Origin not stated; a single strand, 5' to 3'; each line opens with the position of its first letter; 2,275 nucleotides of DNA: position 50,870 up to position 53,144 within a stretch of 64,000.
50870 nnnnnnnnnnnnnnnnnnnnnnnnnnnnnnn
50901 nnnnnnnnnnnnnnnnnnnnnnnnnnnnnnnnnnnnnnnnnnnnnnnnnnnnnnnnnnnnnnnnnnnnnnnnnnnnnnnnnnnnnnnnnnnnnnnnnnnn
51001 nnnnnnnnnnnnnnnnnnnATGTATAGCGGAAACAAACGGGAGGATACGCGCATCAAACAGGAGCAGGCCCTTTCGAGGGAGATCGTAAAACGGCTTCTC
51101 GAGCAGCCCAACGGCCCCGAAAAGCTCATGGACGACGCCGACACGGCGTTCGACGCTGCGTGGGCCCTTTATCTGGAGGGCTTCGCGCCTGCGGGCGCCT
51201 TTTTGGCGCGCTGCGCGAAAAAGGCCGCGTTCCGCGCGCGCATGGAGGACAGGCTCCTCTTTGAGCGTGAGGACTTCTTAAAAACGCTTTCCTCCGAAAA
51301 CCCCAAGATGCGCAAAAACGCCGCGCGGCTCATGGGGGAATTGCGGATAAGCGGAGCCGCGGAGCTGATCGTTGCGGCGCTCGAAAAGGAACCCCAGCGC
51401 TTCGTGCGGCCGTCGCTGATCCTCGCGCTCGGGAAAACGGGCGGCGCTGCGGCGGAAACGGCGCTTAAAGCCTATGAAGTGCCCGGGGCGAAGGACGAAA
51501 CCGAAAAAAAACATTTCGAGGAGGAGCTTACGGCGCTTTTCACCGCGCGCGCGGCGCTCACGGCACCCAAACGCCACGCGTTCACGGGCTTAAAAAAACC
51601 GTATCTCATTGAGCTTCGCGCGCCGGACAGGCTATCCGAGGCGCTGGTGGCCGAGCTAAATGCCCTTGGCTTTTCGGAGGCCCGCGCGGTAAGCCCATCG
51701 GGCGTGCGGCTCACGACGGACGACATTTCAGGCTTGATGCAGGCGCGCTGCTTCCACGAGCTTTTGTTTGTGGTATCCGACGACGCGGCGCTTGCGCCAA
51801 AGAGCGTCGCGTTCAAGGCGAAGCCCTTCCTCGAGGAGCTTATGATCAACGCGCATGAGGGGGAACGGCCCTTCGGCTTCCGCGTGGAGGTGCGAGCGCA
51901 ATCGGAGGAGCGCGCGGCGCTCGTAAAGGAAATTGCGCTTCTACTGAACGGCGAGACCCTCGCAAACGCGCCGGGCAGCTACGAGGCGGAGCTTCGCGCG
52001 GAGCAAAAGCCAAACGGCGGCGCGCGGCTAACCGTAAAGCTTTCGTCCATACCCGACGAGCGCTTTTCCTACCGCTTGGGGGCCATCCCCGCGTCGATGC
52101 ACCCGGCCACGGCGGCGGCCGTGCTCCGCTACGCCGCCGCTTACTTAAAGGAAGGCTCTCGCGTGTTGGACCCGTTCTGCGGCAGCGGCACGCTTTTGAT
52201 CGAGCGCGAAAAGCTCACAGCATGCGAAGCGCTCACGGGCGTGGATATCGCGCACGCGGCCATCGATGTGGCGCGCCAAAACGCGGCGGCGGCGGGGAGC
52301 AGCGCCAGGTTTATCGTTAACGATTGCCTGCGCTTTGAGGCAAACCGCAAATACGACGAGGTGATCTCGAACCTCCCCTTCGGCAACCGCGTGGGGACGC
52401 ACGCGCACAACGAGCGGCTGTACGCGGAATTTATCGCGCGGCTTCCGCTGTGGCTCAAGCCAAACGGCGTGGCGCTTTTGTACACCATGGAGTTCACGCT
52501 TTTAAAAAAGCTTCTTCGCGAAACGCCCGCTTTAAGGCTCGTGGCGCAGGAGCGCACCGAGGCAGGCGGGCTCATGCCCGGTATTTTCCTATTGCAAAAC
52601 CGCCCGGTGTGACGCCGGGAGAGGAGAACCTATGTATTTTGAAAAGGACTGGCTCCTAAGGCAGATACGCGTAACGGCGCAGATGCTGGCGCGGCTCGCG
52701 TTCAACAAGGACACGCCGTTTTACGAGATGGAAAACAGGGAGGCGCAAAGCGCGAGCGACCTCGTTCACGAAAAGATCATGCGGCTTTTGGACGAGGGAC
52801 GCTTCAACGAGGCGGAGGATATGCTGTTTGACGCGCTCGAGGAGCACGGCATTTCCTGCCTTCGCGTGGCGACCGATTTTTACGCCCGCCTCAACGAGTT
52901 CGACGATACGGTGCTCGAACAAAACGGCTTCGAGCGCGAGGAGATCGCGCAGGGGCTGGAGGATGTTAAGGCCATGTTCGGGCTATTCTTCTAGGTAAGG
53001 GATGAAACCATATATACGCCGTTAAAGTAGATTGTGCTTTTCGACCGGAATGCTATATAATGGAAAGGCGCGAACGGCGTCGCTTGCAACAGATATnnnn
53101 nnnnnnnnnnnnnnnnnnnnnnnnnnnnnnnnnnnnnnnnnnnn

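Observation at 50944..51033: Three parS-like palindromes phased at exactly 30 bp upstream of the soj-spo0J block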

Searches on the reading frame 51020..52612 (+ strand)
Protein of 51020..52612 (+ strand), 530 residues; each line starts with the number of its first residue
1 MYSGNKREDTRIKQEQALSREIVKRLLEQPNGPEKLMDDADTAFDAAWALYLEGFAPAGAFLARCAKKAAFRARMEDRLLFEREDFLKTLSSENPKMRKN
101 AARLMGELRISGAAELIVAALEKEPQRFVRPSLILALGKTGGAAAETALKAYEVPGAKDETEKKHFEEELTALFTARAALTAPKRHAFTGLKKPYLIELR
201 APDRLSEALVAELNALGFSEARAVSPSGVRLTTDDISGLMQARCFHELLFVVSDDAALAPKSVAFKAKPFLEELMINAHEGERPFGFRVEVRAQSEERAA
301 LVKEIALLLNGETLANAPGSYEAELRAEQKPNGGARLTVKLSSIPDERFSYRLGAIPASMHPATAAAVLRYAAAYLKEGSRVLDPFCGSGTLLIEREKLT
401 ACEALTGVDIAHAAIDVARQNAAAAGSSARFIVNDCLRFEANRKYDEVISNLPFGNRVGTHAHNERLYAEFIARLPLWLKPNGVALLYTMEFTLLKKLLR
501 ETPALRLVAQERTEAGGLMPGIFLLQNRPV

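Call 4: search_protein_families(library=pfam, proteins=[window:51020-52612:+])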
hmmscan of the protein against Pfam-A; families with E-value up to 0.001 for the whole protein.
window:51020-52612:+ (530 aa): 9 families
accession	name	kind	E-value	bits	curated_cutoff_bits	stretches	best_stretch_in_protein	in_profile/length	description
PF01170.24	UPF0020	-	5e-25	88.8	22.3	1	351-518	3-194/197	RMKL-like, methyltransferase domain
PF05175.20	MTS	-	1.9e-11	44.4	23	1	378-501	31-152/170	Methyltransferase small domain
PF13847.12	Methyltransf_31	-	1.4e-10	41.5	27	1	377-491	2-113/145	Methyltransferase domain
PF06325.19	PrmA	-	2.5e-09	37.5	22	1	361-451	145-233/296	Ribosomal protein L11 methyltransferase (PrmA)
PF13649.12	Methyltransf_25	-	8.8e-09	36.4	27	1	382-483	1-97/97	Methyltransferase domain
PF13646.12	HEAT_2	-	1.9e-07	31.7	27.7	1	86-150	4-68/88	HEAT repeats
PF02384.22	N6_Mtase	-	8.7e-05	22.4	20.4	1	377-460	45-142/311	N-6 DNA Methylase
PF01555.25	N6_N4_Mtase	-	0.00059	20.3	26.7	0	373-417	176-218/221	DNA methylase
PF13489.12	Methyltransf_23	-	0.00067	19.9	27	0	365-487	9-116/164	Methyltransferase domain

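Call 14: find_homologous_proteins(query=window:51020-52612:+)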
Query window:51020-52612:+ (530 aa): 416 proteins with E <= 0.001 among 8000 candidates; the best 120 are listed.
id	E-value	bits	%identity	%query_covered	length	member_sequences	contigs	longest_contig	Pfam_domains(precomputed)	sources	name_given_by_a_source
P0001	0.0e+0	1149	100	100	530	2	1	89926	PF13847.13,PF06325.20,PF05175.21,PF13649.13,PF01170.25,PF13646.13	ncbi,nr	ncbi:MAG: methyltransferase [Eubacteriales bacterium]|nr:methyltransferase [Eubacteriales bacterium]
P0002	2.2e-248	843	75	97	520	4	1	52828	PF13847.13,PF06325.20,PF05175.21,PF02384.23,PF13649.13,PF01170.25,PF13646.13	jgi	-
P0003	2.2e-245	833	74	95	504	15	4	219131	PF13847.13,PF06325.20,PF05175.21,PF13649.13,PF01170.25,PF13646.13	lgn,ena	-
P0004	1.2e-244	831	73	97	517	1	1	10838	PF13847.13,PF06325.20,PF05175.21,PF13649.13,PF01170.25,PF13646.13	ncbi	-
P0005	1.6e-242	824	73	98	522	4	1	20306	PF13847.13,PF13489.13,PF06325.20,PF05175.21,PF02384.23,PF13649.13,PF01170.25,PF13646.13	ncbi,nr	ncbi:MAG TPA: HEAT repeat domain-containing protein [Clostridia bacterium]|nr:HEAT repeat domain-con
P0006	1.7e-232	791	75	93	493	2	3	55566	PF13847.13,PF06325.20,PF05175.21,PF02384.23,PF13649.13,PF01170.25,PF13646.13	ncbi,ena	-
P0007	1.4e-174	600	59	96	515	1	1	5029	PF13847.13,PF06325.20,PF05175.21,PF13649.13,PF01170.25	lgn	-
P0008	6.1e-174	598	57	95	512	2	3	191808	PF13847.13,PF06325.20,PF05175.21,PF11599.15,PF02384.23,PF13649.13,PF01170.25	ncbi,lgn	ncbi:MAG: methyltransferase domain-containing protein [Clostridia bacterium]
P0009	2.9e-169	582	57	96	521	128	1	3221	PF13847.13,PF06325.20,PF05175.21,PF11599.15,PF02384.23,PF13649.13,PF01170.25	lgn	-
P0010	6.8e-169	581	56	96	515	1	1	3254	PF13847.13,PF06325.20,PF05175.21,PF11599.15,PF02384.23,PF13649.13,PF01170.25,PF13646.13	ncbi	-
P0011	3.1e-168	579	57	96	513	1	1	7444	PF13847.13,PF13489.13,PF06325.20,PF05175.21,PF13649.13,PF01170.25,PF13646.13,PF08242.19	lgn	-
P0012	3.5e-167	575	57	96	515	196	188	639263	PF13847.13,PF06325.20,PF05175.21,PF11599.15,PF02384.23,PF13649.13,PF01170.25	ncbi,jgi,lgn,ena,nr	ncbi:MAG: methyltransferase [Clostridium sp.]|nr:methyltransferase [Clostridium sp.]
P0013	4.7e-167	575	54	96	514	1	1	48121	PF13847.13,PF06325.20,PF05175.21,PF11599.15,PF13649.13,PF01170.25,PF13646.13,PF08242.19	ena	-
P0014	5.4e-167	575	58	96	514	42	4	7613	PF13847.13,PF06325.20,PF05175.21,PF11599.15,PF02384.23,PF13649.13,PF01170.25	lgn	-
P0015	7.8e-167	574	57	96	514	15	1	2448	PF13847.13,PF06325.20,PF05175.21,PF11599.15,PF13649.13,PF01170.25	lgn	-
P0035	2.7e-157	543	52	96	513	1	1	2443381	PF13847.13,PF05175.21,PF13649.13,PF01170.25,PF13646.13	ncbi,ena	-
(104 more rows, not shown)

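Call 15: find_encoding_contigs(protein=P0003, flank=8000, max_places=2)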
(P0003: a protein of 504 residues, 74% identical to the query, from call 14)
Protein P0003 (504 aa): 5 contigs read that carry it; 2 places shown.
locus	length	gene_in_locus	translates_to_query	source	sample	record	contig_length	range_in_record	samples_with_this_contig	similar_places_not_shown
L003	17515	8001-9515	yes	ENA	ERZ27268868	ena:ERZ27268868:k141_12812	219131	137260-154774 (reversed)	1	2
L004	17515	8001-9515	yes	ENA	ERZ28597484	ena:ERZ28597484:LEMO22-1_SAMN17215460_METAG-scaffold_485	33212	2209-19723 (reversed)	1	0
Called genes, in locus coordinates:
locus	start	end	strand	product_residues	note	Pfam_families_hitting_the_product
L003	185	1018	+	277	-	PF10609:ParA, PF01656:CbiA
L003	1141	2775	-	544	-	PF08239:SH3_3 (weak)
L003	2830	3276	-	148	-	-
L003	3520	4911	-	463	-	PF01406:tRNA-synt_1e, PF00133:tRNA-synt_1 (weak), PF09334:tRNA-synt_1g (weak), PF09190:DALR_2, PF23493:CysS_C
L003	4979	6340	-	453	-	PF05673:DUF815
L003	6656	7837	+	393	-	PF03033:Glyco_transf_28, PF13528:Glyco_trans_1_3 (faint), PF04101:Glyco_tran_28_C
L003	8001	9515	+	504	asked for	PF13646:HEAT_2, PF01170:UPF0020, PF05175:MTS, PF06325:PrmA, PF13649:Methyltransf_25, PF13847:Methyltransf_31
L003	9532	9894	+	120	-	PF20092:DUF6483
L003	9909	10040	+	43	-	-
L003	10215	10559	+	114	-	-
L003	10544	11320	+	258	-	PF00142:Fer4_NifH, PF01656:CbiA, PF02374:ArsA_ATPase (faint), PF06564:CBP_BcsQ, PF09140:MipZ (weak), PF10609:ParA, PF13614:AAA_31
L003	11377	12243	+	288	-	PF02195:ParB_N, PF17762:HTH_ParB, PF23552:ParB_C (weak)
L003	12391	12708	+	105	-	PF11518:DUF3221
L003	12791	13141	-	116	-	PF00126:HTH_1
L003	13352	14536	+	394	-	PF03266:NTPase_1, PF13191:AAA_16 (faint), PF13401:AAA_22 (faint), PF19842:YqeC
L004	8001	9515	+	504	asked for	PF13646:HEAT_2, PF01170:UPF0020, PF05175:MTS, PF06325:PrmA, PF13649:Methyltransf_25, PF13847:Methyltransf_31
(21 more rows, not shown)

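Call 16: find_encoding_contigs(protein=P0002, flank=8000, max_places=2)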
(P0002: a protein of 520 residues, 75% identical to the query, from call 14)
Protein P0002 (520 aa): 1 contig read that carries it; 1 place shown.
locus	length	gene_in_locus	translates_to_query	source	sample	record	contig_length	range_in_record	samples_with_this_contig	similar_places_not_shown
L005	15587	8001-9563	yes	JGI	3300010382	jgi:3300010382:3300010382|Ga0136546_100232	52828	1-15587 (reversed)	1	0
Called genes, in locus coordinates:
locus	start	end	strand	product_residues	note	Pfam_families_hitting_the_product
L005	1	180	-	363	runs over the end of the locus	PF01571:GCV_T, PF08669:GCV_T_C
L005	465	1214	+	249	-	PF01656:CbiA, PF10609:ParA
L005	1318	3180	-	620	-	PF06347:SH3_4 (faint), PF08239:SH3_3 (weak), PF04203:Sortase (weak)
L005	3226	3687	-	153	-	-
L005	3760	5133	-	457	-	PF01406:tRNA-synt_1e, PF00133:tRNA-synt_1 (weak), PF09334:tRNA-synt_1g (weak), PF09190:DALR_2, PF23493:CysS_C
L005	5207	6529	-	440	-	PF05673:DUF815, PF13191:AAA_16 (faint)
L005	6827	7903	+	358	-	PF03033:Glyco_transf_28, PF13528:Glyco_trans_1_3 (faint), PF13579:Glyco_trans_4_4 (faint), PF04101:Glyco_tran_28_C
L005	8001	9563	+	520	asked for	PF13646:HEAT_2, PF01170:UPF0020, PF02384:N6_Mtase (weak), PF05175:MTS, PF06325:PrmA, PF13649:Methyltransf_25, PF13847:Methyltransf_31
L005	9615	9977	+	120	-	PF20092:DUF6483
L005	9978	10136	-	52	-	-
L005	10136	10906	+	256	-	PF00142:Fer4_NifH, PF01656:CbiA, PF02374:ArsA_ATPase (weak), PF06564:CBP_BcsQ, PF09140:MipZ (weak), PF10609:ParA, PF13614:AAA_31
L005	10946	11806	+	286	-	PF02195:ParB_N, PF17762:HTH_ParB, PF23552:ParB_C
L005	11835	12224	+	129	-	PF11518:DUF3221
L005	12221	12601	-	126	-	PF00126:HTH_1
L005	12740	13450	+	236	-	PF19842:YqeC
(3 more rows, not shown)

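Call 17: find_encoding_contigs(protein=P0012, flank=8000, max_places=2)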
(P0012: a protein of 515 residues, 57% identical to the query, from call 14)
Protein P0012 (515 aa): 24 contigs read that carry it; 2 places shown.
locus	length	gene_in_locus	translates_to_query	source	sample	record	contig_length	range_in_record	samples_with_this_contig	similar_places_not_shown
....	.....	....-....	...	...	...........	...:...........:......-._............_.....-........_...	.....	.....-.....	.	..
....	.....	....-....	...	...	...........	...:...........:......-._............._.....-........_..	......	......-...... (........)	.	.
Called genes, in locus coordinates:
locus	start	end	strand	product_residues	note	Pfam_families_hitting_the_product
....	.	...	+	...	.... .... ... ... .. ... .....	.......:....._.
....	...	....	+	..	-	-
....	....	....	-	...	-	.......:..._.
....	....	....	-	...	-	-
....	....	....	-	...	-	-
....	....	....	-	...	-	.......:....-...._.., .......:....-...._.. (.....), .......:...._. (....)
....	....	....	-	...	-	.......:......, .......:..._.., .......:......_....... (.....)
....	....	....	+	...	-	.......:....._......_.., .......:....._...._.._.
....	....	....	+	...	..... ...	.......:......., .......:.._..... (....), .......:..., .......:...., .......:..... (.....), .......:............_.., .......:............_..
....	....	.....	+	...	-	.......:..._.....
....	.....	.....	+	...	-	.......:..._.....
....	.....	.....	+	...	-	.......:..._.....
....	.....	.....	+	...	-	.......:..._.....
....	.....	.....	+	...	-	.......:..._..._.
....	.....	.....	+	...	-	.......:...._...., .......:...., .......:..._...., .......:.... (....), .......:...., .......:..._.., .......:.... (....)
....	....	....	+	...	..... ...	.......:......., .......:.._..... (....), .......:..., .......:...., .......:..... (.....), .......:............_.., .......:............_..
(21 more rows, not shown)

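Call 18: find_encoding_contigs(protein=P0035, flank=8000, max_places=2)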
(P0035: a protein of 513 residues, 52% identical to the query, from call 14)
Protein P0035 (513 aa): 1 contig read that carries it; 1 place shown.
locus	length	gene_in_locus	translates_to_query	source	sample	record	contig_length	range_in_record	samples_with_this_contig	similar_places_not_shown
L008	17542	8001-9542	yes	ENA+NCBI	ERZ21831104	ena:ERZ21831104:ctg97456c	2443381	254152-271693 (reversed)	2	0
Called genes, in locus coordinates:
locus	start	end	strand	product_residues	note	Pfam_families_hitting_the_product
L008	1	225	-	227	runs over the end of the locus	PF03591:AzlC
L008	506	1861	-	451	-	PF08239:SH3_3 (weak)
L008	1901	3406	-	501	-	PF08239:SH3_3 (faint)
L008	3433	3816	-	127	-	-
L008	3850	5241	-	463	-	PF01406:tRNA-synt_1e, PF09334:tRNA-synt_1g (weak), PF00133:tRNA-synt_1 (weak), PF09334:tRNA-synt_1g (weak), PF09190:DALR_2, PF27543:FimL_C (weak), PF23493:CysS_C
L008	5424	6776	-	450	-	PF05673:DUF815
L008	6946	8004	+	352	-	PF03033:Glyco_transf_28, PF04101:Glyco_tran_28_C, PF13528:Glyco_trans_1_3 (weak)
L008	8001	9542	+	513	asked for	PF13646:HEAT_2 (weak), PF01170:UPF0020, PF05175:MTS, PF13649:Methyltransf_25 (weak), PF13847:Methyltransf_31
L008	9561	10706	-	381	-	-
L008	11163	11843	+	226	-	-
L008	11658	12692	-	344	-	PF01212:Beta_elim_lyase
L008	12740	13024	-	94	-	PF09413:DUF2007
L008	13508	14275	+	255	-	PF00142:Fer4_NifH, PF01656:CbiA, PF02374:ArsA_ATPase (faint), PF06564:CBP_BcsQ, PF09140:MipZ (weak), PF10609:ParA, PF13614:AAA_31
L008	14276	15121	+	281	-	PF02195:ParB_N, PF17762:HTH_ParB, PF23552:ParB_C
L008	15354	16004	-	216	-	PF02254:TrkA_N, PF02080:TrkA_C (weak)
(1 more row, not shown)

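Call 43: find_encoding_contigs(protein=P0005, flank=5000, max_places=1)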
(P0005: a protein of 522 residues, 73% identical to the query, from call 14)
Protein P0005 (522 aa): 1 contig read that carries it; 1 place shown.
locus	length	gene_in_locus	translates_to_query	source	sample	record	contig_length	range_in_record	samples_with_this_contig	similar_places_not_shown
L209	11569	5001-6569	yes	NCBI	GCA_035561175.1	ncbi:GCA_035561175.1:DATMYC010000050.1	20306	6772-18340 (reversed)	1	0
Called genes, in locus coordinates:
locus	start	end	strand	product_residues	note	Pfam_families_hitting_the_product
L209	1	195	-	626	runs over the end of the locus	PF08239:SH3_3 (weak), PF04203:Sortase (weak)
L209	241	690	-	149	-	-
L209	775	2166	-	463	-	PF01406:tRNA-synt_1e, PF09334:tRNA-synt_1g (weak), PF00133:tRNA-synt_1 (weak), PF09334:tRNA-synt_1g, PF09190:DALR_2, PF23493:CysS_C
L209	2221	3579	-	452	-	PF05673:DUF815, PF13191:AAA_16 (faint)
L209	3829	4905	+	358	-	PF03033:Glyco_transf_28, PF13528:Glyco_trans_1_3 (faint), PF04101:Glyco_tran_28_C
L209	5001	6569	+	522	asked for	PF13646:HEAT_2, PF13489:Methyltransf_23 (faint), PF01170:UPF0020, PF02384:N6_Mtase (weak), PF06325:PrmA, PF05175:MTS, PF13649:Methyltransf_25, PF13847:Methyltransf_31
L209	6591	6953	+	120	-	PF20092:DUF6483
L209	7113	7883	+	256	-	PF00142:Fer4_NifH, PF01656:CbiA, PF06564:CBP_BcsQ, PF09140:MipZ, PF10609:ParA, PF13614:AAA_31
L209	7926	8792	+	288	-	PF02195:ParB_N, PF17762:HTH_ParB, PF23552:ParB_C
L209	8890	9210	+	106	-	PF11518:DUF3221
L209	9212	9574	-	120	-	PF00126:HTH_1 (weak)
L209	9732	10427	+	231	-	PF19842:YqeC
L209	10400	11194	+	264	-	-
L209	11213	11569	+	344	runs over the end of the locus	PF00586:AIRS, PF02769:AIRS_C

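Call 44: find_encoding_contigs(protein=P0006, flank=5000, max_places=1)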
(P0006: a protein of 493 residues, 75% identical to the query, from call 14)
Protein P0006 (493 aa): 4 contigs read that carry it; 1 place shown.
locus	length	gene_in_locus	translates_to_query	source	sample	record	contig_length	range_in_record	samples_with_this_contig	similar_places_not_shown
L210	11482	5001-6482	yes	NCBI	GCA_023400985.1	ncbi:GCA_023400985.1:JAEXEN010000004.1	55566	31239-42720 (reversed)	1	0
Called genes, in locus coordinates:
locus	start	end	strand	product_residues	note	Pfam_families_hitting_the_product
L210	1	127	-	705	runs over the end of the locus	PF12869:tRNA_anti-like (faint), PF08239:SH3_3 (weak), PF04203:Sortase (faint)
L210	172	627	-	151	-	-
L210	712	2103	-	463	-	PF01406:tRNA-synt_1e, PF00133:tRNA-synt_1 (weak), PF09334:tRNA-synt_1g (weak), PF09190:DALR_2, PF23493:CysS_C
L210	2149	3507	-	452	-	PF13191:AAA_16 (faint), PF05673:DUF815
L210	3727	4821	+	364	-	PF03033:Glyco_transf_28, PF13528:Glyco_trans_1_3 (faint), PF13579:Glyco_trans_4_4 (faint), PF04101:Glyco_tran_28_C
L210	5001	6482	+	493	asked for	PF13646:HEAT_2, PF01170:UPF0020, PF06325:PrmA, PF02384:N6_Mtase (faint), PF05175:MTS, PF13649:Methyltransf_25, PF13847:Methyltransf_31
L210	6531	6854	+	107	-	PF20092:DUF6483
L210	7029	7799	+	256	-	PF00142:Fer4_NifH, PF01656:CbiA, PF06564:CBP_BcsQ, PF09140:MipZ (weak), PF10609:ParA, PF13614:AAA_31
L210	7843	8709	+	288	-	PF02195:ParB_N, PF17762:HTH_ParB, PF23552:ParB_C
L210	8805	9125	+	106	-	PF11518:DUF3221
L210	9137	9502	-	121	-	PF00126:HTH_1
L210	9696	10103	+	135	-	PF24716:WapI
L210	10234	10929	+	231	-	PF19842:YqeC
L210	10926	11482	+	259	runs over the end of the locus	-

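Call 45: find_encoding_contigs(protein=P0004, flank=5000, max_places=1)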
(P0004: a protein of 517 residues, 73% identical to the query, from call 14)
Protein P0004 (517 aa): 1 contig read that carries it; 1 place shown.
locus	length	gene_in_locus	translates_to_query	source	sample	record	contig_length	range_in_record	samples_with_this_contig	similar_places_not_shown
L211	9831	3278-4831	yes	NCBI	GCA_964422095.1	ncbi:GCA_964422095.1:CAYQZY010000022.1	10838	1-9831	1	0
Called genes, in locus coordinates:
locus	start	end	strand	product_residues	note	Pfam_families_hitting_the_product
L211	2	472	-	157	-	?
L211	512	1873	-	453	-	PF05673:DUF815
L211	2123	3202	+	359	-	PF03033:Glyco_transf_28, PF13528:Glyco_trans_1_3 (faint), PF04101:Glyco_tran_28_C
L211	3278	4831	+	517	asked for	PF13646:HEAT_2, PF01170:UPF0020, PF05175:MTS, PF06325:PrmA (weak), PF13649:Methyltransf_25, PF13847:Methyltransf_31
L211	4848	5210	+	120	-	PF20092:DUF6483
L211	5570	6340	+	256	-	PF00142:Fer4_NifH, PF01656:CbiA, PF02374:ArsA_ATPase (faint), PF06564:CBP_BcsQ, PF09140:MipZ (weak), PF10609:ParA, PF13614:AAA_31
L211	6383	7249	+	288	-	PF02195:ParB_N, PF17762:HTH_ParB, PF23552:ParB_C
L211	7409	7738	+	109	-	PF11518:DUF3221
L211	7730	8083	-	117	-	PF00126:HTH_1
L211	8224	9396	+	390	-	PF03266:NTPase_1, PF13191:AAA_16 (faint), PF13401:AAA_22 (faint), PF19842:YqeC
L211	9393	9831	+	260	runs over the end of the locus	-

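Call 51: search_protein_families(library=ncbifam, proteins=[window:51020-52612:+])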
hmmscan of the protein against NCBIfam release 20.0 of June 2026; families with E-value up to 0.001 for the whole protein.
window:51020-52612:+ (530 aa): 25 families
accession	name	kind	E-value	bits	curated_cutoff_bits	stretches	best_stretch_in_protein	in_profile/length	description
NF008748.0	PRK11783.1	equivalog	1.6e-15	56.4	466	2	334-398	149-212/704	bifunctional 23S rRNA (guanine(2069)-N(7))-methyltransferase RlmK/23S rRNA (guanine(2445)-N(2))-methyltransferase RlmL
NF040721.1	Trm14_Arch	equivalog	4.1e-15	55.8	280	2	404-525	246-369/370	tRNA (guanine(6)-N2)-methyltransferase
NF040850.1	Trm14_Thcoccales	equivalog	3.6e-14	52.5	480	1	351-501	193-341/365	tRNA (guanine(6)-N2)-methyltransferase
TIGR01177.1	TIGR01177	hypoth_equivalog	1.4e-11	44.3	316.55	1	356-490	162-296/330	TIGR01177 family methyltransferase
TIGR03534.1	RF_mod_PrmC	equivalog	3e-10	40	199.1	1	369-454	77-166/253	peptide chain release factor N(5)-glutamine methyltransferase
NF001790.0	PRK00517.3-3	equivalog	8e-10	38.5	269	1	361-452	105-199/262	50S ribosomal protein L11 methyltransferase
NF033398.1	rRNA_meth_EmtA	equivalog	1.6e-09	37.7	625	1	357-489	168-296/336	EmtA family 23S rRNA (guanine(2470)) methyltransferase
NF002910.0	PRK03522.2-3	equivalog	9.4e-08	31.5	558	1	363-443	217-300/383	23S rRNA (uracil(747)-C(5))-methyltransferase RlmC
NF011529.0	PRK14968.1-3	equivalog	1.6e-06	27.7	162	1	362-454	19-108/198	putative methyltransferase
TIGR02021.1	BchM-ChlM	equivalog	4.7e-06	26.2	158.9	1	374-450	50-124/218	magnesium protoporphyrin IX methyltransferase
NF043040.1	corrin_prot_MT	hypoth_equivalog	7.9e-06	25.5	180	1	371-455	34-121/216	corrinoid protein-associated methyltransferase CpaM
TIGR03533.1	L3_gln_methyl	equivalog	1.1e-05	24.9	229.7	1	377-458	120-203/284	50S ribosomal protein L3 N(5)-glutamine methyltransferase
NF001786.0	PRK00517.2-4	equivalog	2.2e-05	23.7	327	1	359-452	124-214/277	50S ribosomal protein L11 methyltransferase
NF053839.1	CPFASynBruc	equivalog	3.3e-05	23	600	1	372-490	166-279/410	cyclopropane fatty acid synthase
NF004851.0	PRK06202.1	equivalog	3.5e-05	23.4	243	1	377-452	59-137/237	hypothetical protein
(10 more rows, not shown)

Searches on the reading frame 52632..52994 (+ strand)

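Call 4: search_protein_families(library=pfam, proteins=[window:52632-52994:+])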
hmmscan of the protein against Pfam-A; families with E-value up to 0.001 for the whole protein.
window:52632-52994:+ (120 aa): 1 family
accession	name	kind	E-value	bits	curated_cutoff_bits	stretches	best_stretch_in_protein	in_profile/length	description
PF20092.4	DUF6483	-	2.4e-35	121.9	24.1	1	3-117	2-119/119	Family of unknown function (DUF6483)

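Call 51: search_protein_families(library=ncbifam, proteins=[window:52632-52994:+])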
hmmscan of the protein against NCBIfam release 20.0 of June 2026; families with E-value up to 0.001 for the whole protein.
window:52632-52994:+ (120 aa): 0 families
